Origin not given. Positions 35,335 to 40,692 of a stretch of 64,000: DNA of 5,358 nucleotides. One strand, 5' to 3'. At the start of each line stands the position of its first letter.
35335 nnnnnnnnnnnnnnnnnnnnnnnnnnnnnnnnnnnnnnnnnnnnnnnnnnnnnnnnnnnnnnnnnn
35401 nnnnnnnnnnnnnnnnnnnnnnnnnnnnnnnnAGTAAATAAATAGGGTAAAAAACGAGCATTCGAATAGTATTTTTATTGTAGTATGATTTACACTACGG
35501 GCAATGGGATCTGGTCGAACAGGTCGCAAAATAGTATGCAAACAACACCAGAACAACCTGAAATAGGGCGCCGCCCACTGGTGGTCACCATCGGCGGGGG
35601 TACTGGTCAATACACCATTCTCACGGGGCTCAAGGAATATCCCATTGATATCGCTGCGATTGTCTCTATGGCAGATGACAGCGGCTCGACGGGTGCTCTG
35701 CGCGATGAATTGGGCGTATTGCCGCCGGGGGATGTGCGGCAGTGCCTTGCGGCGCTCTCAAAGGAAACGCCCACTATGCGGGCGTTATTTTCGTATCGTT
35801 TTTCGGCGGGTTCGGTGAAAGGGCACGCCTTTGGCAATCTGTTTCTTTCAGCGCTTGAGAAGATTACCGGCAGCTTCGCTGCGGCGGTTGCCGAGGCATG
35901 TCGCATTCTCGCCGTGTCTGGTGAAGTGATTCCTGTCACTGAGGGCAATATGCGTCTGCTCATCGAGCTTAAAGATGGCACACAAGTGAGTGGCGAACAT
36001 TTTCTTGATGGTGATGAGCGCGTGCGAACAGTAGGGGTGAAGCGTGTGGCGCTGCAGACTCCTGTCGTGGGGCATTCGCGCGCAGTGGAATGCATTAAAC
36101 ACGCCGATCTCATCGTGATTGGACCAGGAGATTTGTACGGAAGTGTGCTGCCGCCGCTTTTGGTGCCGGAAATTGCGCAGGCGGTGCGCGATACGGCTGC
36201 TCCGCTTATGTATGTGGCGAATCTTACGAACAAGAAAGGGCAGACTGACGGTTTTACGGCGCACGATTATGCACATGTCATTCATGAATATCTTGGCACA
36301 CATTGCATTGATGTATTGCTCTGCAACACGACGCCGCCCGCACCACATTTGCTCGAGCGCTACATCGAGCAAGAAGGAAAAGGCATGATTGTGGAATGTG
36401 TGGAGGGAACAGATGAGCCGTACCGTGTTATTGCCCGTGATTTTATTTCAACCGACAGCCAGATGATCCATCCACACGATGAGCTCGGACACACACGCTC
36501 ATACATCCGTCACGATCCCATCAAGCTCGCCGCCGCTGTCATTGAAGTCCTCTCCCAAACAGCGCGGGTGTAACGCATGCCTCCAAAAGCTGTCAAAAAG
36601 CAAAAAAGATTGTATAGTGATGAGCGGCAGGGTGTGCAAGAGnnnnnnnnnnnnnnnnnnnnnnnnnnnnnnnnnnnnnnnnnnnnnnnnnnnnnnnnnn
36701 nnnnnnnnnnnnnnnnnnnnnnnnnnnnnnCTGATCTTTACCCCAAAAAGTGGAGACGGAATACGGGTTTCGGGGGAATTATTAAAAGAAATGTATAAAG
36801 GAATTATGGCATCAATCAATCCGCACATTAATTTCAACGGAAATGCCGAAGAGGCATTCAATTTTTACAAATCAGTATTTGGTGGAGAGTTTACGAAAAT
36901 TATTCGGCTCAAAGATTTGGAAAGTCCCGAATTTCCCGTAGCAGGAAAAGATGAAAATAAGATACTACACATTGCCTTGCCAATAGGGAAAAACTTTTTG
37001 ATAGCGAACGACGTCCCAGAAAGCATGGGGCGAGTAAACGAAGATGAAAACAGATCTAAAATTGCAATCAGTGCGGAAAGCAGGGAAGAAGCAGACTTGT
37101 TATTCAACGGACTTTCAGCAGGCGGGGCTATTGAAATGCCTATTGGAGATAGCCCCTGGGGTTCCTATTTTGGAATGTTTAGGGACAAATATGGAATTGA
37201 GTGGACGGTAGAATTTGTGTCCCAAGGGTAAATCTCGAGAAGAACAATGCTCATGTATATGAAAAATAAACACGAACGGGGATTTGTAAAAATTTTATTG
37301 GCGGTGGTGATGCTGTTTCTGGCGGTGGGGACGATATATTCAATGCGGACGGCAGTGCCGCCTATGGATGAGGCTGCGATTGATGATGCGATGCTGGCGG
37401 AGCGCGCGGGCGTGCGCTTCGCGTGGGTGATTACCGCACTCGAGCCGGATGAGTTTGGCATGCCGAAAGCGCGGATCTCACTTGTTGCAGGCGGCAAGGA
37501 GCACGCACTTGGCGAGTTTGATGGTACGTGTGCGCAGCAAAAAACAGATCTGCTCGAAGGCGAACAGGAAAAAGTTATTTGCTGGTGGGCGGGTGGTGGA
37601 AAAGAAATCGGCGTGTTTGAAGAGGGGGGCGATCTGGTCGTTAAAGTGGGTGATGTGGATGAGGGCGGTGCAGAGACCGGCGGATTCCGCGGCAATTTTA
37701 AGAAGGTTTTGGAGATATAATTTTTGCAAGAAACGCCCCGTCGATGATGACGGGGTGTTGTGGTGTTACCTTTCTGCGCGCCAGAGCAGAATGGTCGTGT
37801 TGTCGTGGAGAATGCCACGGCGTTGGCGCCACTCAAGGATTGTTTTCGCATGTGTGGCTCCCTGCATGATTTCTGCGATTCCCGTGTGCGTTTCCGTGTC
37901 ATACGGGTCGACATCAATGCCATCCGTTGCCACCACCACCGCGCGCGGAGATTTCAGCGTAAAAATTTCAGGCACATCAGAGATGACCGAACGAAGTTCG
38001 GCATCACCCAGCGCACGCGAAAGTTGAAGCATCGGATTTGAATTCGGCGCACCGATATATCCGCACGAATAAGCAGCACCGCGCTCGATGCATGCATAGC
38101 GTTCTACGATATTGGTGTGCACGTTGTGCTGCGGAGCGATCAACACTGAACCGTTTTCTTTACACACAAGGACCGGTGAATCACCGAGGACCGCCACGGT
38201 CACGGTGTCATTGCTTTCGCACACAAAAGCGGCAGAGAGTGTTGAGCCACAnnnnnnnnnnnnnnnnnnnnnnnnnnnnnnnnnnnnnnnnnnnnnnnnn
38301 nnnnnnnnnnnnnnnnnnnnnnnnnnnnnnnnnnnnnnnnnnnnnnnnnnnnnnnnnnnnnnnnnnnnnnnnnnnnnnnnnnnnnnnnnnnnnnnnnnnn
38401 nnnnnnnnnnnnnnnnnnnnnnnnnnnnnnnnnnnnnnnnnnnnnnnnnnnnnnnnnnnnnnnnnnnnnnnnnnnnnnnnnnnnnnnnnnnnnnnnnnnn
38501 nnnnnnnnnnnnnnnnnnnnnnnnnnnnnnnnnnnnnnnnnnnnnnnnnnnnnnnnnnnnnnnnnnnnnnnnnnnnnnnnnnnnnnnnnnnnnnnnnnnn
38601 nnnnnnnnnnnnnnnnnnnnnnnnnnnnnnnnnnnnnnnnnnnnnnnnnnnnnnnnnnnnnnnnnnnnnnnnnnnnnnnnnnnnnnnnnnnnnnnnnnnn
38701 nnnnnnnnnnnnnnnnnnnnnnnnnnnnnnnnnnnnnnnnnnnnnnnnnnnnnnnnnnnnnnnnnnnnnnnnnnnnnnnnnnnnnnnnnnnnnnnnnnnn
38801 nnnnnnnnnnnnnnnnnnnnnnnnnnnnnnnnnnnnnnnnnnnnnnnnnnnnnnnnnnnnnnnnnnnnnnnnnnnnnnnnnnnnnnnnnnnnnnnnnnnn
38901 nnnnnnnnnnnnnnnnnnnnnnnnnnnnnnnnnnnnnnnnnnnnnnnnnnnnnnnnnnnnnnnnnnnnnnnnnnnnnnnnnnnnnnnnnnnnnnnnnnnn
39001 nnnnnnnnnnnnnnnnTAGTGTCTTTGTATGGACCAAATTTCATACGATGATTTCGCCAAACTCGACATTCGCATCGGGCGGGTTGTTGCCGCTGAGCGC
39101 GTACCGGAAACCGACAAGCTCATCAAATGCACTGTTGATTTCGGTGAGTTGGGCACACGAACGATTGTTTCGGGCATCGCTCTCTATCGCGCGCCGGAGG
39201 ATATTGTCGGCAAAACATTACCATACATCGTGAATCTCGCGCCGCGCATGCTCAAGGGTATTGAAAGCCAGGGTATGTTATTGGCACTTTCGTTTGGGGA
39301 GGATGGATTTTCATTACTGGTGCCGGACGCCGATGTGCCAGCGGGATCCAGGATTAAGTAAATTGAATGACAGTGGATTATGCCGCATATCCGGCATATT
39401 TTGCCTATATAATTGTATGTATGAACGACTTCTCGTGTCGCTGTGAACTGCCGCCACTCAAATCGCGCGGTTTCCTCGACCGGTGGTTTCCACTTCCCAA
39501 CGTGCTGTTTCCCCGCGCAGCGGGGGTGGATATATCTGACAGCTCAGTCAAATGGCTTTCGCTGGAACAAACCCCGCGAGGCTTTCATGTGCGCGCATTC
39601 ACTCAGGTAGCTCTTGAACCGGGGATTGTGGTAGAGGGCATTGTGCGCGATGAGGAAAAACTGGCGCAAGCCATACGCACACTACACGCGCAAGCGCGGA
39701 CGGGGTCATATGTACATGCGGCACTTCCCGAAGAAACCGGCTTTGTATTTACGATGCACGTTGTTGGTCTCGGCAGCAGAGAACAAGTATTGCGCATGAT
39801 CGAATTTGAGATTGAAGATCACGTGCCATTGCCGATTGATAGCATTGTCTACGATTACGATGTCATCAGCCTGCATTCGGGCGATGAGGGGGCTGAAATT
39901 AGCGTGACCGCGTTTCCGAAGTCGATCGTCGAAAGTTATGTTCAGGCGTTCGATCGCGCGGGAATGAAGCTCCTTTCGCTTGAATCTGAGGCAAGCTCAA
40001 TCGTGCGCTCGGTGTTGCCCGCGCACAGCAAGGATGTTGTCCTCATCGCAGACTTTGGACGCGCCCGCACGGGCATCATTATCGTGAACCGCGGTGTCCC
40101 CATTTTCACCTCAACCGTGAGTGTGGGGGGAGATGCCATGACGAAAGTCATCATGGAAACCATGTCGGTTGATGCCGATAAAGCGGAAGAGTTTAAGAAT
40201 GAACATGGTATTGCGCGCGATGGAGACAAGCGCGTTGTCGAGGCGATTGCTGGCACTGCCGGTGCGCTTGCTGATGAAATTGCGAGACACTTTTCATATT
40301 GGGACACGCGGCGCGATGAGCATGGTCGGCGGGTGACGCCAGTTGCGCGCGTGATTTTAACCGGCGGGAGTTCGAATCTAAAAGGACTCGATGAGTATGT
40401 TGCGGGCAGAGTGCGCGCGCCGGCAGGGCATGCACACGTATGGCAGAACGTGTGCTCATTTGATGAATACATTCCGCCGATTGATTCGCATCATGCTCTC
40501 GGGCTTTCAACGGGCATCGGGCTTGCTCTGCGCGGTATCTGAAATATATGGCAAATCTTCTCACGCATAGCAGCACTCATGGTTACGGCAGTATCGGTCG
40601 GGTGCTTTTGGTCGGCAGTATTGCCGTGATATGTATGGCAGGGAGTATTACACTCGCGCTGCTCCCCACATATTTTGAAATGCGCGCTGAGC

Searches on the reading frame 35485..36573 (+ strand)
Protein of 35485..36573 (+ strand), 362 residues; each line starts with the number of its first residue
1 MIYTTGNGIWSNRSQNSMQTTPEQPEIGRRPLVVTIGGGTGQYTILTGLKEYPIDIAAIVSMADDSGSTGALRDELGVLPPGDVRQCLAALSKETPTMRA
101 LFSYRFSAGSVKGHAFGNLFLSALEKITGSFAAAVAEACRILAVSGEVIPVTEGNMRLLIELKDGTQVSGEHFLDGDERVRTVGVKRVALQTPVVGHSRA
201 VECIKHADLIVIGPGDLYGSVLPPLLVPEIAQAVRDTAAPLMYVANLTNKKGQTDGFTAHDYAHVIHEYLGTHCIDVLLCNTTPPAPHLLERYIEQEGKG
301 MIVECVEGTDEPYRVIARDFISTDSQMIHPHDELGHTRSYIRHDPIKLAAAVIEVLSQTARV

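Call 10: search_protein_families(library=pfam, proteins=[window:35485-36573:+], max_evalue=0.01)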
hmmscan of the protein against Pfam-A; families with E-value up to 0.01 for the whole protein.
window:35485-36573:+ (362 aa): 1 family
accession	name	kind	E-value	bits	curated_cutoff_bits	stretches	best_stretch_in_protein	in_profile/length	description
PF01933.23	CofD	-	2e-85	286.9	30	1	33-320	1-289/290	2-phospho-L-lactate transferase CofD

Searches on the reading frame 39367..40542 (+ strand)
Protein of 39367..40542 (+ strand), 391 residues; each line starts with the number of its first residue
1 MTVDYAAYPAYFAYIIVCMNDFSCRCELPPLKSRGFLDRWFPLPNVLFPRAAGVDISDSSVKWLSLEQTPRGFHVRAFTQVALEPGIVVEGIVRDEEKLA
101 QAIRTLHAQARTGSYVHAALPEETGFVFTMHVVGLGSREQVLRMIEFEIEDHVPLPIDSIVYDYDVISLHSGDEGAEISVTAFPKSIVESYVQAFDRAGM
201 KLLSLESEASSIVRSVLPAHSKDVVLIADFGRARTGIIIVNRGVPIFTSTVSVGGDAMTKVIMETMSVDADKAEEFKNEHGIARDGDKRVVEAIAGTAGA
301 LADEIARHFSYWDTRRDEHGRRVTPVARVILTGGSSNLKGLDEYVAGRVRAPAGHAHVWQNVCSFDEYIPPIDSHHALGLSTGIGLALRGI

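Call 10: search_protein_families(library=pfam, proteins=[window:39367-40542:+], max_evalue=0.01)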
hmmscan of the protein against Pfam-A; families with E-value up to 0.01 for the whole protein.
window:39367-40542:+ (391 aa): 4 families
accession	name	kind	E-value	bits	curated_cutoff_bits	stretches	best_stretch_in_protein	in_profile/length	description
PF11104.14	PilM_2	-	1.4e-33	116.7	27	1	53-390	1-339/340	Type IV pilus assembly protein PilM;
PF14450.12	FtsA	-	6.4e-09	36.7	31.8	1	228-349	3-103/127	Cell division protein FtsA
PF06723.19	MreB_Mbl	-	0.00051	19.4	27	0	211-279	133-207/327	MreB/Mbl protein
PF25216.1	Volactin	-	0.00061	19.8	35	1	230-351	173-293/321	Volactin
